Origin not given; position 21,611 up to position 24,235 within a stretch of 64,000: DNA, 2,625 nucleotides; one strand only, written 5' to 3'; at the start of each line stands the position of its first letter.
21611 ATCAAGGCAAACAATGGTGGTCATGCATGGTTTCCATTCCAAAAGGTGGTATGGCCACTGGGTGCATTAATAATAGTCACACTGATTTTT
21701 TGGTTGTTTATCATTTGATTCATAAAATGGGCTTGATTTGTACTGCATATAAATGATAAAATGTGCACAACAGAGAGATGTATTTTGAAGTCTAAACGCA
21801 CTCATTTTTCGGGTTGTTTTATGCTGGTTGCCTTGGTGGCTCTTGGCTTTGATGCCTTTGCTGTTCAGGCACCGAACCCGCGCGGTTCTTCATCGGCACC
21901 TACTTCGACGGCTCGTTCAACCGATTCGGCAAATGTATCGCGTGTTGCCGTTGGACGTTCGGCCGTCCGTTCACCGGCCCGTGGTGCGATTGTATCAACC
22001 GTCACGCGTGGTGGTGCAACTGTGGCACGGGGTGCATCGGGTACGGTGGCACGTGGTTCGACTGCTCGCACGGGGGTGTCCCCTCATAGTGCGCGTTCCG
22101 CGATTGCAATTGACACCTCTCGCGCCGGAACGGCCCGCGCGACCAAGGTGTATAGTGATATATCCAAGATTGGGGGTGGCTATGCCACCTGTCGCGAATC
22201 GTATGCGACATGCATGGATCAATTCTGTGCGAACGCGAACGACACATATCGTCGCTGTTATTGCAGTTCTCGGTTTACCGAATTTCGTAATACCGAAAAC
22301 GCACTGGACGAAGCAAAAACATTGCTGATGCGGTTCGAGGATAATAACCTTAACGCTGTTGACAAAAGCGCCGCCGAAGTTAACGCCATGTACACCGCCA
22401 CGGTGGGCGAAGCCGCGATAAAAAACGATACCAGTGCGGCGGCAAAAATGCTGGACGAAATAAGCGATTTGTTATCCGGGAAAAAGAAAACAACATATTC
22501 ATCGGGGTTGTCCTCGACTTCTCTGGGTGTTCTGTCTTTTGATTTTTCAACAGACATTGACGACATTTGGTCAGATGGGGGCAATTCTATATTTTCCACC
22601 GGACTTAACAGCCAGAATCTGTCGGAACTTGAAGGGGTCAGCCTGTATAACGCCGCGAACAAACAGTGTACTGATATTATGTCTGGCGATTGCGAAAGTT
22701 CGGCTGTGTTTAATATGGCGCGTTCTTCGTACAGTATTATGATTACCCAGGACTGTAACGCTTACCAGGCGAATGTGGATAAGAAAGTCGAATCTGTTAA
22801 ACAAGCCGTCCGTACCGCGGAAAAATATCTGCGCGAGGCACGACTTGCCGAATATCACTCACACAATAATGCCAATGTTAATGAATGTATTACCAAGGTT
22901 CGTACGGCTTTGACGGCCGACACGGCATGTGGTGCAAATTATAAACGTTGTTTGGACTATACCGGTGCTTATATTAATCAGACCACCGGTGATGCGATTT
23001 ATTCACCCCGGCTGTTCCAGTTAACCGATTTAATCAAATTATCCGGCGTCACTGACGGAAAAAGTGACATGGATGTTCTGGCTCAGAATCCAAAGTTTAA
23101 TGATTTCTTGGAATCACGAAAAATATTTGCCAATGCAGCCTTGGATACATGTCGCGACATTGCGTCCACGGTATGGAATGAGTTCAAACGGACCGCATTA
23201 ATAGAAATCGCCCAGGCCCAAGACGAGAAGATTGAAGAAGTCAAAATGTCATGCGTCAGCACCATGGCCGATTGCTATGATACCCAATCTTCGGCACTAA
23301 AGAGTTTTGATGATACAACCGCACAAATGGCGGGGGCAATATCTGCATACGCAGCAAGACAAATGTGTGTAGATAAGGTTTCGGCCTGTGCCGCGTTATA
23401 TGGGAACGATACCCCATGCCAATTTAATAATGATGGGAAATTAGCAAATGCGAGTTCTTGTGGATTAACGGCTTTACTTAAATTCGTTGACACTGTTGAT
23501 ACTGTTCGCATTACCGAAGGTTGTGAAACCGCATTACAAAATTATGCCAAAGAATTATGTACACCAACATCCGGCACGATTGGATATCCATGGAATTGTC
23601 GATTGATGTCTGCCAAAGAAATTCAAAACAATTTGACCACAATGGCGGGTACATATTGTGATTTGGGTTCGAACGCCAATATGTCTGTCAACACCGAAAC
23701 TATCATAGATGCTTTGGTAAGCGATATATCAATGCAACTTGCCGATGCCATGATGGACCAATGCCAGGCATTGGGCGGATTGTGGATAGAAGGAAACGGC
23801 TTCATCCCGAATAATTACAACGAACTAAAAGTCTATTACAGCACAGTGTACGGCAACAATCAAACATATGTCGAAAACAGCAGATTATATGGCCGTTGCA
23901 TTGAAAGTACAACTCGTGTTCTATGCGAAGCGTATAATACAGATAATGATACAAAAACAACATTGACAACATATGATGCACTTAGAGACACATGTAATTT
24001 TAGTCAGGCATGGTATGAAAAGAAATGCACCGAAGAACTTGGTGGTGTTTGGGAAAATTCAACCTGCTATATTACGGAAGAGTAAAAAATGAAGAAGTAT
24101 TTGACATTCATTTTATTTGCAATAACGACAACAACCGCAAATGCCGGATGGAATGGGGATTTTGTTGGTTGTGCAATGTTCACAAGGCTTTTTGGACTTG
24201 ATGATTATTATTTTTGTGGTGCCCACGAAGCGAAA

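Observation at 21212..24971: Compositionally distinct locus of a CxxC membrane protein plus two large cysteine-rich secreted proteins. This is a candidate novel effector or adhesin system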

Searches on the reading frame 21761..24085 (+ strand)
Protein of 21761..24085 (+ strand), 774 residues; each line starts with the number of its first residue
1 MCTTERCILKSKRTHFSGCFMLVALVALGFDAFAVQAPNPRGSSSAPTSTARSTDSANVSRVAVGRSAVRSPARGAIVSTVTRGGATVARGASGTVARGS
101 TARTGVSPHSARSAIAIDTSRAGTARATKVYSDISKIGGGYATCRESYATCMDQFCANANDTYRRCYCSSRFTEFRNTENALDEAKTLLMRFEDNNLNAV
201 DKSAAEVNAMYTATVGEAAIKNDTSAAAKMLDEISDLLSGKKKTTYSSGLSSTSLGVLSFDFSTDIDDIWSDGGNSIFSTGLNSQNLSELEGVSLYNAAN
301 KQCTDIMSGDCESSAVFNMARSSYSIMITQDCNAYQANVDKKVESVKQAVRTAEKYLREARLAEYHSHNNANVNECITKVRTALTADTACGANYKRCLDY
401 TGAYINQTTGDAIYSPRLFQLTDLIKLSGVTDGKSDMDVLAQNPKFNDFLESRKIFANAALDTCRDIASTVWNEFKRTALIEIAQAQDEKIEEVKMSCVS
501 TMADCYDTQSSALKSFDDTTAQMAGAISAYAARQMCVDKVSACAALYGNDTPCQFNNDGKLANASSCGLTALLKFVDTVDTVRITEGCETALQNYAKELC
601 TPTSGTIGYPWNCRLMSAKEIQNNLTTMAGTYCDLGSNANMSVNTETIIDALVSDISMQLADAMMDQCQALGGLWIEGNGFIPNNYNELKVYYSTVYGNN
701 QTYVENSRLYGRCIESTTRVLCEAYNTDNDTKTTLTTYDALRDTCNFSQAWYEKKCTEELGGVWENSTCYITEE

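Call 3: search_protein_families(library=pfam, proteins=[window:21761-24085:+], max_evalue=1)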
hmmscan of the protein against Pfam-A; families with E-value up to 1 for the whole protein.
window:21761-24085:+ (774 aa): 0 families

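Call 4: search_protein_families(library=ncbifam, proteins=[window:21761-24085:+], max_evalue=1)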
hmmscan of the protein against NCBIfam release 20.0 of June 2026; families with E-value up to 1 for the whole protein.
window:21761-24085:+ (774 aa): 0 families

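Call 6: find_homologous_proteins(query=window:21761-24085:+)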
Query window:21761-24085:+ (774 aa): 1163 proteins with E <= 0.001 among 8000 candidates; the best 120 are listed.
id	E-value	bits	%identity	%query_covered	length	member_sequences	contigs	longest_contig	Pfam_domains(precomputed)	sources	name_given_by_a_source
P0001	0.0e+0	1676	100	97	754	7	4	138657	-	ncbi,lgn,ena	-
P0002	0.0e+0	1258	76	98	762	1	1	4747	-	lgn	-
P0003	0.0e+0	1181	71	97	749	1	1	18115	-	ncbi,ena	-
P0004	0.0e+0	1176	71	97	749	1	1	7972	-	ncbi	-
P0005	0.0e+0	1138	69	97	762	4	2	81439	-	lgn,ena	-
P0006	0.0e+0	1131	69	98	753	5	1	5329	-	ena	-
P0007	0.0e+0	1090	66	97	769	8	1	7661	-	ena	-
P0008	0.0e+0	1084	66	98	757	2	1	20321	-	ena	-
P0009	0.0e+0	1072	66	97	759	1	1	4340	-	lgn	-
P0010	0.0e+0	1052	64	99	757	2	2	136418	-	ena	-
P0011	0.0e+0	1042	65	99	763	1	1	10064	-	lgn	-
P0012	0.0e+0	1035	64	98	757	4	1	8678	-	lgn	-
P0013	0.0e+0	1034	63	99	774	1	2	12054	-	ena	-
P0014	0.0e+0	1033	63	99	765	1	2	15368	-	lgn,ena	-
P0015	0.0e+0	1033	64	98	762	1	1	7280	-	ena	-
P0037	1.2e-250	852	54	98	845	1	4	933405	-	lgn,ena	-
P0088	2.5e-244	831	53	99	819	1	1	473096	-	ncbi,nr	ncbi:MAG: hypothetical protein NC311_02210 [Muribaculaceae bacterium]|nr:hypothetical protein [Murib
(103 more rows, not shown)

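Call 15: find_encoding_contigs(protein=P0037, flank=8000, max_places=3)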
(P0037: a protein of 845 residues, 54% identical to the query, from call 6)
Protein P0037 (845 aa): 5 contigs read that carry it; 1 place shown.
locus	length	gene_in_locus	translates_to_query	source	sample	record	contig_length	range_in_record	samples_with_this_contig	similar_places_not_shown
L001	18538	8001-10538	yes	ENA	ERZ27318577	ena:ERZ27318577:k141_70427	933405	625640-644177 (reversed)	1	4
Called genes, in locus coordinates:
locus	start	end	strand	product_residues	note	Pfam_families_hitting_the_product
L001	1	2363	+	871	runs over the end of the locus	PF07517:SecA_DEAD, PF00270:DEAD (faint), PF01043:SecA_PP_bind, PF21090:P-loop_SecA, PF07516:SecA_SW, PF02810:SEC-C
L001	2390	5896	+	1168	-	PF02811:PHP, PF07733:DNA_pol3_alpha, PF17657:DNA_pol3_finger, PF14579:HHH_6, PF01336:tRNA_anti-codon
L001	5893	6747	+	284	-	PF01795:Methyltransf_5, PF13649:Methyltransf_25 (faint)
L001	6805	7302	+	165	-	-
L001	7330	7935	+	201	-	-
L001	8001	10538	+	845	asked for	-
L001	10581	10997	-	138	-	PF01381:HTH_3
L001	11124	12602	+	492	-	PF01676:Metalloenzyme, PF06415:iPGM_N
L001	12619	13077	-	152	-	PF00383:dCMP_cyt_deam_1, PF14437:MafB19-deam, PF14439:Bd3614-deam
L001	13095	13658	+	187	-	PF03602:Cons_hypoth95, PF05175:MTS (weak)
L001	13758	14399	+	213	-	PF01386:Ribosomal_L25p, PF14693:Ribosomal_TL5_C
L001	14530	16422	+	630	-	PF00012:HSP70, PF06723:MreB_Mbl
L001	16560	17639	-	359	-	PF00365:PFK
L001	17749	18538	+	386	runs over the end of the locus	PF01476:LysM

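Call 16: find_encoding_contigs(protein=P0088, flank=8000, max_places=2)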
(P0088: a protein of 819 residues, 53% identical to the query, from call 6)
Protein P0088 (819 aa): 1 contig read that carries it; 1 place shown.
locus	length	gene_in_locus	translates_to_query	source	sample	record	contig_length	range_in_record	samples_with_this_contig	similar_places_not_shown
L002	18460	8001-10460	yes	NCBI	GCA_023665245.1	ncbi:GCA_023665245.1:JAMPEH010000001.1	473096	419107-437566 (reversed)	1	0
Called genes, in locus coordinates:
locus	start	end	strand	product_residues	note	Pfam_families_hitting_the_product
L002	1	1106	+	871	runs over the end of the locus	PF07517:SecA_DEAD, PF00270:DEAD (weak), PF01043:SecA_PP_bind, PF21090:P-loop_SecA, PF07516:SecA_SW, PF02810:SEC-C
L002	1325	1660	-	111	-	-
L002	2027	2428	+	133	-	-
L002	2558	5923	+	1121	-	PF02811:PHP, PF07733:DNA_pol3_alpha, PF17657:DNA_pol3_finger, PF14579:HHH_6, PF01336:tRNA_anti-codon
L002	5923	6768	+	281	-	PF01795:Methyltransf_5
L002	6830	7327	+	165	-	-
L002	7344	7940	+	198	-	-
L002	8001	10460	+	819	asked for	-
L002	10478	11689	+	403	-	-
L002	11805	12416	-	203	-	PF01386:Ribosomal_L25p, PF14693:Ribosomal_TL5_C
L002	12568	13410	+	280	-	-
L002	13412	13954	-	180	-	PF03602:Cons_hypoth95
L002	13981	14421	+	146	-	PF00383:dCMP_cyt_deam_1, PF14437:MafB19-deam, PF14439:Bd3614-deam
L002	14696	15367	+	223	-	-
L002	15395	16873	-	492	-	PF01676:Metalloenzyme, PF06415:iPGM_N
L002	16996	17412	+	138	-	PF01381:HTH_3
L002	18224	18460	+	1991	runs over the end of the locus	PF07699:Ephrin_rec_like (faint)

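Call 17: find_encoding_contigs(protein=P0001, flank=10000, max_places=3)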
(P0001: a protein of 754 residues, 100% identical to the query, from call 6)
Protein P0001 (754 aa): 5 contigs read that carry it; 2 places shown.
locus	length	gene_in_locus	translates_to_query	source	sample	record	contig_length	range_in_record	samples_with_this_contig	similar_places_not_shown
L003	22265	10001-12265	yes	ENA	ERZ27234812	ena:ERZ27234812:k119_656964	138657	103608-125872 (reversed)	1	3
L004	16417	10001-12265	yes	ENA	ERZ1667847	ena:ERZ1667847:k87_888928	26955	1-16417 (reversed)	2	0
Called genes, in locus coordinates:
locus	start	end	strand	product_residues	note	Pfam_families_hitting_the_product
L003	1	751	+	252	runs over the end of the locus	-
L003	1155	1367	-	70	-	-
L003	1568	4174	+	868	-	PF07517:SecA_DEAD, PF00270:DEAD (weak), PF01043:SecA_PP_bind, PF21090:P-loop_SecA, PF07516:SecA_SW, PF02810:SEC-C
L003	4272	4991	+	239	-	PF01636:APH (weak)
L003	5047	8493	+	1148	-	PF02811:PHP, PF07733:DNA_pol3_alpha, PF17657:DNA_pol3_finger, PF14579:HHH_6, PF01336:tRNA_anti-codon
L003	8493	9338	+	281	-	PF01795:Methyltransf_5, PF08241:Methyltransf_11 (weak), PF13649:Methyltransf_25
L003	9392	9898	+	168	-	-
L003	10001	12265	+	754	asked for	-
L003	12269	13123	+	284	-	-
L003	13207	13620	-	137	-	PF01381:HTH_3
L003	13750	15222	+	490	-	PF01676:Metalloenzyme, PF06415:iPGM_N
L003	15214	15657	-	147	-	PF00383:dCMP_cyt_deam_1, PF14437:MafB19-deam, PF14439:Bd3614-deam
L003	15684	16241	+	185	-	PF03602:Cons_hypoth95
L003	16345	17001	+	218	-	PF01386:Ribosomal_L25p, PF14693:Ribosomal_TL5_C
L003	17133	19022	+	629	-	PF00012:HSP70, PF06723:MreB_Mbl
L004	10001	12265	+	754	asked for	-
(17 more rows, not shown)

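Call 19: find_related_loci(query=A1, collection=genome_contigs, flank=6000)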
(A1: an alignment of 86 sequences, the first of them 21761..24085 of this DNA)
Query A1 (774 aa) in genome_contigs; peptide patterns used: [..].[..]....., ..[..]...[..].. (x = any residue, [..] = any of these).
304 stretches matched a pattern; 258 encode a relative of the query (tblastn E <= 1e-3); the best 80 are kept; 80 distinct loci.
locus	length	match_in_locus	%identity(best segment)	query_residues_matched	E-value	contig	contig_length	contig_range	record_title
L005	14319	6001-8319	65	4-774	0e+0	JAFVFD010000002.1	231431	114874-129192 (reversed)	MAG: Alphaproteobacteria bacterium isolate RGIG5114 Roe_deer_Rumen.Co__c419032, whole genome shotgun sequence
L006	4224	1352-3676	64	3-771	0e+0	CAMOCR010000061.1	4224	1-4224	MAG: uncultured Alphaproteobacteria bacterium isolate SRR873604_bin.19_metaWRAP_v1.3_MAG genome assembly, contig: NODE_7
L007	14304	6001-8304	64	3-774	0e+0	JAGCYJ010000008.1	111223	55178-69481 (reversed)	MAG: Alphaproteobacteria bacterium isolate RGIG10235 Yak_Rumen-5__c1486650, whole genome shotgun sequence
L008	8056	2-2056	63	111-774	0e+0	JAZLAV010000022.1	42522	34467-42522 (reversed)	MAG: Candidatus Enterousia sp. isolate T1900045072_TC20190066.MAGScoT_cleanbin_000021 SGB_4619_k141_535909, whole genome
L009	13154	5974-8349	54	5-773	0e+0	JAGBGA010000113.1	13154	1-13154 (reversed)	MAG: Alphaproteobacteria bacterium isolate RGIG9085 Water_deer_Rectum.Co__c1399172, whole genome shotgun sequence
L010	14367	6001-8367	53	16-773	0e+0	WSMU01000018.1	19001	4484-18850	MAG: Alphaproteobacteria bacterium isolate RACS_032 NODE_907_length_19001_cov_8.361816, whole genome shotgun sequence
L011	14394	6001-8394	53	5-770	0e+0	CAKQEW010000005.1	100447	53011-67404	MAG: uncultured Alphaproteobacteria bacterium isolate REFINED_METABAT215_TOP10_CONTIGS_1500_ASSEMBLY_K77_MERGED__Hadza_M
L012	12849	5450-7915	53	2-774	0e+0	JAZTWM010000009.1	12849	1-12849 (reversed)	MAG: Candidatus Enterousia sp. isolate T1900045333_YK20190022.MAGScoT_cleanbin_000042 SGB_6555_k141_1605645, whole genom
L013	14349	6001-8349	54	16-773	0e+0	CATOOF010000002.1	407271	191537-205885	MAG TPA_asm: uncultured Alphaproteobacteria bacterium isolate MGG27543_1680015500 genome assembly, contig: SRR6440127_6,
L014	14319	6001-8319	55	21-771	0e+0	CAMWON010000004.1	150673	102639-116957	MAG TPA_asm: uncultured Alphaproteobacteria bacterium isolate SRR14411251_bin.18_metawrap_v1.3_MAG genome assembly, cont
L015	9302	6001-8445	51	9-771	0e+0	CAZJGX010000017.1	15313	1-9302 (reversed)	MAG TPA_asm: uncultured Muribaculaceae bacterium isolate SRP199465_co1_153 genome assembly, contig: NODE_10885_length_15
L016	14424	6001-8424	54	21-771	0e+0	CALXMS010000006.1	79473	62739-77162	MAG: uncultured Alphaproteobacteria bacterium isolate BRZ_MB__bin43 genome assembly, contig: BRZ_MB__NODE_498_length_794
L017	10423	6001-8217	57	41-771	0e+0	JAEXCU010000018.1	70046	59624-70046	MAG: Proteobacteria bacterium isolate OH_HBB_125 k127_564881, whole genome shotgun sequence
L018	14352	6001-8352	55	16-773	0e+0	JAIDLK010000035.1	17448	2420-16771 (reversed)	MAG: Alphaproteobacteria bacterium isolate SC0338_S5_7 SC0338_S5_7_contig_35, whole genome shotgun sequence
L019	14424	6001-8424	52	9-774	0e+0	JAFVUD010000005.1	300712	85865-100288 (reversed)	MAG: Alphaproteobacteria bacterium isolate RGIG5397 Sheep_Colon-3__c913026, whole genome shotgun sequence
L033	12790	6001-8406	53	2-774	0e+0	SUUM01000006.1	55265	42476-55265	MAG: Alphaproteobacteria bacterium isolate SIG46 NODE_3399_length_55265_cov_6.463582, whole genome shotgun sequence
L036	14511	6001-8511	49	9-773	0e+0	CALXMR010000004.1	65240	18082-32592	MAG: uncultured Alphaproteobacteria bacterium isolate BRZ_MA__bin39 genome assembly, contig: BRZ_MA__NODE_419_length_652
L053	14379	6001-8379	50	20-765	0e+0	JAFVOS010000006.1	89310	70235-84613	MAG: Alphaproteobacteria bacterium isolate RGIG5256 Sheep_Colon-1__c524232, whole genome shotgun sequence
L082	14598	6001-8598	48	9-770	0e+0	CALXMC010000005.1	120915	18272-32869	MAG: uncultured Alphaproteobacteria bacterium isolate BRZ_EE__bin33 genome assembly, contig: BRZ_EE__NODE_255_length_120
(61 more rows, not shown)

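Call 29: predict_structure(alignment_id=A1)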
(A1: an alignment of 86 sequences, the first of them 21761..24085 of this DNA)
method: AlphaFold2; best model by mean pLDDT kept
length: 774 residues; sequences in the alignment: 86
mean_pLDDT: 65.5   pTM: 0.36
mean pLDDT of the five models: 65.5, 64.1, 63.4, 62.8, 56.2
residues with pLDDT >= 90: 74; 70-90: 292; 50-70: 217; < 50: 191
segments of 3 or more residues with pLDDT < 50: 1-3, 28-138, 199-201, 246-276, 278-281, 429-437, 511-517, 519-524, 637-639
pLDDT, mean of each block of 10 residues (from residue 1): 48 60 54 35 32 32 31 30 31 29 29 29 34 46 88 79 80 85 82 62 50 51 71 79 57 32 39 42 66 88 86 86 89 88 84 77 57 74 67 63 58 54 53 49 74 80 80 80 69 64 56 45 50 58 57 59 58 60 78 92 90 91 91 63 80 93 93 85 79 88 83 85 68 76 84 86 88 68
secondary structure, 60 per line:
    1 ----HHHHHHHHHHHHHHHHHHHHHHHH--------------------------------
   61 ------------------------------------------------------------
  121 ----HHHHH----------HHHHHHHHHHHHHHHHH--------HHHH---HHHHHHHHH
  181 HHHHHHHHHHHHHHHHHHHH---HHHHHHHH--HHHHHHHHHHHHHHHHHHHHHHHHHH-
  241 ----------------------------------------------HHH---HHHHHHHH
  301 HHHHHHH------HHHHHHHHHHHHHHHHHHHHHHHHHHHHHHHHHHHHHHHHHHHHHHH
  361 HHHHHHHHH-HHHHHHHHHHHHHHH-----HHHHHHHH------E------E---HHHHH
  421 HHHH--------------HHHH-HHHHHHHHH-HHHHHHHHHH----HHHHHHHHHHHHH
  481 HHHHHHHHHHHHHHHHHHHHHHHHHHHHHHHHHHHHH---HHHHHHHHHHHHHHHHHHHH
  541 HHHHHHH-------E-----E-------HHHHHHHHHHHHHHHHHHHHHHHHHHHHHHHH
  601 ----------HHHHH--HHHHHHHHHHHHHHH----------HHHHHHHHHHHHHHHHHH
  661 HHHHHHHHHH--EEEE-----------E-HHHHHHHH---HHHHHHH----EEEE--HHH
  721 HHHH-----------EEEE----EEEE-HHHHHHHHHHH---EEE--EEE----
elements in order (helices of 4 or more, strands of 3 or more residues): H5-28 H125-129 H140-156 H165-168 H172-200 H204-211 H214-239 H293-307 H314-369 H371-385 H391-398 H416-424 H439-442 H444-452 H454-463 H468-517 H521-547 H569-600 H611-615 H618-632 H643-670 E673-676 H690-697 H701-707 E712-715 H718-724 E736-739 E744-747 H749-759 E763-765 E768-770

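Call 30: search_solved_structures(query=A1, max_evalue=10)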
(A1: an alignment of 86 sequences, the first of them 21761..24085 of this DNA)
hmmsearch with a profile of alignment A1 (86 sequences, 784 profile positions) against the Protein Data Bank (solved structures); distinct sequences matched with E-value up to 10: 2.
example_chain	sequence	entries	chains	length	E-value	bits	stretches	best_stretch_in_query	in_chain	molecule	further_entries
9kql_A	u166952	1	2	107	0.34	12.7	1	336-372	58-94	ATPase MORC2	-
9zee_A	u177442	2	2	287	4.7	8.9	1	76-152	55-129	QatB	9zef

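Call 48: search_protein_families(library=pfam, proteins=[L002:10478-11689:+, L019:8449-9996:+, L053:8436-10082:+, L082:8592-10244:+, L033:8388-9686:+, L012:7926-9302:+, L005:8286-9599:+, L036:8496-10001:+, L001:7330-7935:+, L012:4997-5413:+], max_evalue=0.1)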
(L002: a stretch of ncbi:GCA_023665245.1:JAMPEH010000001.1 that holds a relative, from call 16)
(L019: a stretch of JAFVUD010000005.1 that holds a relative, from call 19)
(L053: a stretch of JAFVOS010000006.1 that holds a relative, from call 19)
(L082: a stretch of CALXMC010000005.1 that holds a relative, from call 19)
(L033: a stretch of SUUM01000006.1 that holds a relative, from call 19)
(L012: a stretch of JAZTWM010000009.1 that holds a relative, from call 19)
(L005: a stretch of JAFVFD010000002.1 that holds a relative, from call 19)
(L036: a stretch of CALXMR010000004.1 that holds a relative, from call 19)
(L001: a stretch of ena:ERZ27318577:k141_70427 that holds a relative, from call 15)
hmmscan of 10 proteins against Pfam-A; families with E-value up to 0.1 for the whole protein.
L002:10478-11689:+ (403 aa): 0 families

L019:8449-9996:+ (515 aa): 0 families

L053:8436-10082:+ (548 aa): 0 families

L082:8592-10244:+ (550 aa): 0 families

L033:8388-9686:+ (432 aa): 1 family
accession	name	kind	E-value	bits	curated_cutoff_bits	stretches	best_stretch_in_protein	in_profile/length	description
PF12662.13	cEGF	-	0.096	13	26.6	0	246-264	6-24/24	Complement Clr-like EGF-like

L012:7926-9302:+ (458 aa): 0 families

L005:8286-9599:+ (437 aa): 0 families

L036:8496-10001:+ (501 aa): 0 families

L001:7330-7935:+ (201 aa): 0 families

L012:4997-5413:+ (138 aa): 0 families

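Call 72: search_protein_families(library=ncbifam, proteins=[L001:7330-7935:+, L002:10478-11689:+], max_evalue=0.1)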
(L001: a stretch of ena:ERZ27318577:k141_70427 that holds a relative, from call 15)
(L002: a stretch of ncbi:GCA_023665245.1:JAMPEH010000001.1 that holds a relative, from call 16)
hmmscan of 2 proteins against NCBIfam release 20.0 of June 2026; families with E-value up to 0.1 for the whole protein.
L001:7330-7935:+ (201 aa): 0 families

L002:10478-11689:+ (403 aa): 0 families
